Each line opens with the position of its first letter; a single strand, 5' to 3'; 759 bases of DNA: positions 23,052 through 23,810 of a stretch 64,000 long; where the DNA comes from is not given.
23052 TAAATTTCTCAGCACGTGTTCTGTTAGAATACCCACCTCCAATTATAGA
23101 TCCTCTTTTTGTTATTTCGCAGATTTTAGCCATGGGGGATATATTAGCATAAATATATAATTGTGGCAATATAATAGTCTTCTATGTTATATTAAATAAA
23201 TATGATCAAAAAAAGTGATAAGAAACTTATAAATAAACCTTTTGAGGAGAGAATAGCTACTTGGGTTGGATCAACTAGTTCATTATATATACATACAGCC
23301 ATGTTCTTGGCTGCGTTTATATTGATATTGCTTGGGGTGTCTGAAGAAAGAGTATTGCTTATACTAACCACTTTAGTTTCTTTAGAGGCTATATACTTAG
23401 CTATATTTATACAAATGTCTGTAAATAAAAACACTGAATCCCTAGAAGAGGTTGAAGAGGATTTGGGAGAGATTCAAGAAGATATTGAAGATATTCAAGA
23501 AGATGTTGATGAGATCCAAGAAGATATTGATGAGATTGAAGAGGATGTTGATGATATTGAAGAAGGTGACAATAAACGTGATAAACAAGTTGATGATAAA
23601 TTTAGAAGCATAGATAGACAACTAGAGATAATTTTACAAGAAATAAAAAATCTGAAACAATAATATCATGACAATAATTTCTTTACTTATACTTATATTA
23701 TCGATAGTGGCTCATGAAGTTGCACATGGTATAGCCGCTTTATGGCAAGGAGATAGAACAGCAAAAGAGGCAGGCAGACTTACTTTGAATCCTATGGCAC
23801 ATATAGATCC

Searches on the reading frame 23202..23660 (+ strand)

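Call 78: search_protein_families(library=pfam, proteins=[window:23202-23660:+], max_evalue=0.001)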
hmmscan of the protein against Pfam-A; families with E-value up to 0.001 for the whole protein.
window:23202-23660:+ (153 aa): 4 families
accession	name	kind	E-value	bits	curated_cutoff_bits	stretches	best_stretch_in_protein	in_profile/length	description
PF06009.19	Laminin_II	-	6.6e-06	26.6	33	1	77-153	8-80/138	Laminin Domain II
PF00038.26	Filament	-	0.00046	20.3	40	1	70-149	201-280/313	Intermediate filament protein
PF06103.16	DUF948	-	0.00057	20.5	37.2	1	64-117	11-71/89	Bacterial protein of unknown function (DUF948)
PF07889.17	DUF1664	-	0.00098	19.6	34.6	1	72-121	73-122/124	Protein of unknown function (DUF1664)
